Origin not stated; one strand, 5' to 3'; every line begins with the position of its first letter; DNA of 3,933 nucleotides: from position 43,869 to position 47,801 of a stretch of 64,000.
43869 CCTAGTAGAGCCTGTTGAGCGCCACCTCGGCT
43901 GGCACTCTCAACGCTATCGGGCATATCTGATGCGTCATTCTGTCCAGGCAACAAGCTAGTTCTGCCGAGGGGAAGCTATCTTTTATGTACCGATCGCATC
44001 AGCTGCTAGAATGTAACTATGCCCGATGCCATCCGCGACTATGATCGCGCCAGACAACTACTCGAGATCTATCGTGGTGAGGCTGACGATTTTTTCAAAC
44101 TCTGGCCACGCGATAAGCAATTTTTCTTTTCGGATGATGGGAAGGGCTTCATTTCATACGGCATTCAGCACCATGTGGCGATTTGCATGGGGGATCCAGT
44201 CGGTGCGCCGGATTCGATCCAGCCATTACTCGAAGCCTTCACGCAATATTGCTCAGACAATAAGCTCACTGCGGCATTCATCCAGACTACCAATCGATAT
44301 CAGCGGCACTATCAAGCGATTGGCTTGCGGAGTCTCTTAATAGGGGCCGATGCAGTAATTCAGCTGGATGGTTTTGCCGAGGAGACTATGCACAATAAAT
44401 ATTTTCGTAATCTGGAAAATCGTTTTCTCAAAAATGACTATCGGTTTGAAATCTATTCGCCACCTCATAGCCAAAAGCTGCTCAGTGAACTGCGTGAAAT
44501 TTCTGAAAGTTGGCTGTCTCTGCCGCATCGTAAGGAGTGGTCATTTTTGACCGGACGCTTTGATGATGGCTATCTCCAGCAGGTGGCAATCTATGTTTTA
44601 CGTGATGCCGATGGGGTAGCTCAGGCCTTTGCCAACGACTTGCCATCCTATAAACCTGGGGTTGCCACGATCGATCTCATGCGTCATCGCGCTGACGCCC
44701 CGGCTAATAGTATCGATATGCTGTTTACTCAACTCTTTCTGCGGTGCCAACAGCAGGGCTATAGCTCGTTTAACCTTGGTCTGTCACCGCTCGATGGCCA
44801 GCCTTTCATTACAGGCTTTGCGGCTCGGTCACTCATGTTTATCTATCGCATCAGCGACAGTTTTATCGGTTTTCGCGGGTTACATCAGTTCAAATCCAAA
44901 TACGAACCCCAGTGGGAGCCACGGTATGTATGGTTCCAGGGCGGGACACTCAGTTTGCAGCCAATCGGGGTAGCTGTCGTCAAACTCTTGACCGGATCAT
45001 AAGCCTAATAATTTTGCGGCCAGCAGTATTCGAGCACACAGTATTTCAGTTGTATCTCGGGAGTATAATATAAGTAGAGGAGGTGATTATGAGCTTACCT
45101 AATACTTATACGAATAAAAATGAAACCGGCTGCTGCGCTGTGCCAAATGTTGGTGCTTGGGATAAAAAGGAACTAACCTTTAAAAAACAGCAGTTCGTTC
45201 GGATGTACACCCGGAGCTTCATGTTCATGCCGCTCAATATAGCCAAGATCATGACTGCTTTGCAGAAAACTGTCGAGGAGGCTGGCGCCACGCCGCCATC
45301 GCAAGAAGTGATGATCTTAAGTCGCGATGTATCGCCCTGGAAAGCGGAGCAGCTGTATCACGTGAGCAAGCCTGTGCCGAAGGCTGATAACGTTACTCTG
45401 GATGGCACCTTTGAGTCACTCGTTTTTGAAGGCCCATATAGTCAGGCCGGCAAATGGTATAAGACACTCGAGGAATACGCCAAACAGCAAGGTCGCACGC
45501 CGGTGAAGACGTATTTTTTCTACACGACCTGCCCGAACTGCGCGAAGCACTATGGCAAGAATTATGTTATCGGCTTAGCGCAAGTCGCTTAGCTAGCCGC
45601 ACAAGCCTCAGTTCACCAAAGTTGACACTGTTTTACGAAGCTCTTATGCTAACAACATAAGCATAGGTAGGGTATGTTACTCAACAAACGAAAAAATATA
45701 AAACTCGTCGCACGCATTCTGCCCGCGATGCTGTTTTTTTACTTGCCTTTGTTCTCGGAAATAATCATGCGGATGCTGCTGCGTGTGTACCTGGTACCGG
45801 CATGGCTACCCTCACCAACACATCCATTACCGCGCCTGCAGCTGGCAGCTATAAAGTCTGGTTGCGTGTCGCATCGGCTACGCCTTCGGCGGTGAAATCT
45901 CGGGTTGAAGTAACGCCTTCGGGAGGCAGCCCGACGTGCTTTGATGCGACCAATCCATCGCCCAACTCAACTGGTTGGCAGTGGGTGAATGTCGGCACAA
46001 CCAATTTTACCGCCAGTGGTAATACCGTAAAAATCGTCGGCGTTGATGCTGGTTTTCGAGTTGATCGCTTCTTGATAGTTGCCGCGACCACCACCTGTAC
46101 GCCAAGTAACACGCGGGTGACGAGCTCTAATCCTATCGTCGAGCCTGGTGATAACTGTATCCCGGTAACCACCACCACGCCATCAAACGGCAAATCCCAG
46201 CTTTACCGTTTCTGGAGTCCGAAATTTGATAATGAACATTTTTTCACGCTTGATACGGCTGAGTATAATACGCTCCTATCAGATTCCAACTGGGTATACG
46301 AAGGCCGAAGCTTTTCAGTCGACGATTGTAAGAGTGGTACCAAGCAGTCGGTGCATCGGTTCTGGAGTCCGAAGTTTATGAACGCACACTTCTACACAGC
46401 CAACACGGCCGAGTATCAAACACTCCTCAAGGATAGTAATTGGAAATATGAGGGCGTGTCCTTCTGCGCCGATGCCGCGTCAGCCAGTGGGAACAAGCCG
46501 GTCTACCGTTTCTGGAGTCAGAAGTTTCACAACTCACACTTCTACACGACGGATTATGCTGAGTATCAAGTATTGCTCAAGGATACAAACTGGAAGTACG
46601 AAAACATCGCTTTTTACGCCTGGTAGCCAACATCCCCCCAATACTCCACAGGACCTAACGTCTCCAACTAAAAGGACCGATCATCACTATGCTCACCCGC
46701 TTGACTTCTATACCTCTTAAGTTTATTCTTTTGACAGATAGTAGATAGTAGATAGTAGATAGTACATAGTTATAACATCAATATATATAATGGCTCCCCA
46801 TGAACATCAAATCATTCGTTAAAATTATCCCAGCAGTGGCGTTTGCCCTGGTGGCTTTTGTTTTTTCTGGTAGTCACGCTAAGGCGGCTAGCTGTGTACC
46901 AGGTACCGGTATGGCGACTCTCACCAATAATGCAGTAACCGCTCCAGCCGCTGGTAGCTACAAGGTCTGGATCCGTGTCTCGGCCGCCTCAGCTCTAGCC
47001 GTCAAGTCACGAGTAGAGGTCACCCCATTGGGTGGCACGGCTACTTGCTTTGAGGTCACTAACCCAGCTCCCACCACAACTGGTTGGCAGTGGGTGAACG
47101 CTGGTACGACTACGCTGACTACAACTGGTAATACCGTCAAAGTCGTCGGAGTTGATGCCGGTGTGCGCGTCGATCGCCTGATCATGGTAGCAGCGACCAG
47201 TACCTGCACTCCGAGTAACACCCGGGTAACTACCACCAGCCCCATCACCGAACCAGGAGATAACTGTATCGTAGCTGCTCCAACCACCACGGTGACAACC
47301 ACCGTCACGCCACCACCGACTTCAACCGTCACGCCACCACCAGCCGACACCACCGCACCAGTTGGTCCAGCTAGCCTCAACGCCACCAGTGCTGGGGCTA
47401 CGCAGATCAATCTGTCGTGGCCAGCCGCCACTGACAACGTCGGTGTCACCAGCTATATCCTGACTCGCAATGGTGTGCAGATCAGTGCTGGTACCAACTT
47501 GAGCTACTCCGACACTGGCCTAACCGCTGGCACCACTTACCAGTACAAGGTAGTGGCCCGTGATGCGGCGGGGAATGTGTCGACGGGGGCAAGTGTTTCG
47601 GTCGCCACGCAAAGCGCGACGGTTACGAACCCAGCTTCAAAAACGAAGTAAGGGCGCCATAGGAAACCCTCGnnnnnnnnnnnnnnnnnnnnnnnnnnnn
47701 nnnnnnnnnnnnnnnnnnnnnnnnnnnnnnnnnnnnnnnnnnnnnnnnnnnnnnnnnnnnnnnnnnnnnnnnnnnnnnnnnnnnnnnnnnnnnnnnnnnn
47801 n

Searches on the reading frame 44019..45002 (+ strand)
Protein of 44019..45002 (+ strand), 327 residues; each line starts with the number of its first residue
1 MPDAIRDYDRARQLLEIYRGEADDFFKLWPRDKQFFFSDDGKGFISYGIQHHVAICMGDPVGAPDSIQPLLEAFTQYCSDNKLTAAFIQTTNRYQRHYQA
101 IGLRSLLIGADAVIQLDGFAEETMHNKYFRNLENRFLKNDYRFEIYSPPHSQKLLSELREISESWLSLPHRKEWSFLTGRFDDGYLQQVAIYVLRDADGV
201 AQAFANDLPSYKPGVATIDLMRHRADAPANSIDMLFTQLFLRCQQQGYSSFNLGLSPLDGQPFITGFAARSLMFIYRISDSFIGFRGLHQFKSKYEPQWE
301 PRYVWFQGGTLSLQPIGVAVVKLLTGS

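Call 37: search_protein_families(library=pfam, proteins=[window:44019-45002:+], max_evalue=0.00001)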
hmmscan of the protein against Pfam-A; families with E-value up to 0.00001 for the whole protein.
window:44019-45002:+ (327 aa): 1 family
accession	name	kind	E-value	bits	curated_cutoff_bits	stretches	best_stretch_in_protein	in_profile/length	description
PF09924.15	LPG_synthase_C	-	2.3e-65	221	27.5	1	21-304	11-296/298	Phosphatidylglycerol lysyltransferase, C-terminal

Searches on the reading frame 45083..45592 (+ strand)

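Call 37: search_protein_families(library=pfam, proteins=[window:45083-45592:+], max_evalue=0.00001)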
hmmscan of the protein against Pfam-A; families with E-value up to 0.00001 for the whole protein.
window:45083-45592:+ (169 aa): 1 family
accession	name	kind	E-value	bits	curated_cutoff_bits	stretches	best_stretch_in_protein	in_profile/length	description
PF20603.3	Bact_hydrolase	-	3.9e-58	196.4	27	1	10-168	3-160/160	Bacterial hydrolase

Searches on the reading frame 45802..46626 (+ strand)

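Call 37: search_protein_families(library=pfam, proteins=[window:45802-46626:+], max_evalue=0.00001)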
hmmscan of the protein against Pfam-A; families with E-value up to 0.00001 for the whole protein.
window:45802-46626:+ (274 aa): 1 family
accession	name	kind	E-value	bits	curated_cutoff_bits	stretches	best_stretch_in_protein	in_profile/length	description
PF18885.6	DUF5648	-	1.1e-33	116.7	25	1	133-273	1-133/134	Domain of unknown function (DUF5648)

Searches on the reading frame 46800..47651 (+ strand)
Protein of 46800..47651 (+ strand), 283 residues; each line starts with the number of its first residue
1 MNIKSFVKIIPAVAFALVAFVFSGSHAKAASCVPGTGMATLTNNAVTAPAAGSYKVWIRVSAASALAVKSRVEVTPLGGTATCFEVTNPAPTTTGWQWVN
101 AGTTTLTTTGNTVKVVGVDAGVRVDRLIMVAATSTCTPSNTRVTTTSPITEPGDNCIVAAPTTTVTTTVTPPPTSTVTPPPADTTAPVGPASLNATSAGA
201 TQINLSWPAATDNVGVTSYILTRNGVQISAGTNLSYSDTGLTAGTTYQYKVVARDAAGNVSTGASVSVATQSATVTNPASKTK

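Call 37: search_protein_families(library=pfam, proteins=[window:46800-47651:+], max_evalue=0.00001)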
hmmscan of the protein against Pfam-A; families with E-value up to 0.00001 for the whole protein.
window:46800-47651:+ (283 aa): 1 family
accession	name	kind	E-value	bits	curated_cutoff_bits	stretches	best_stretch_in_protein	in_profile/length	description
PF00041.27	fn3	-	2.9e-06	27.8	25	1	190-264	3-79/84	Fibronectin type III domain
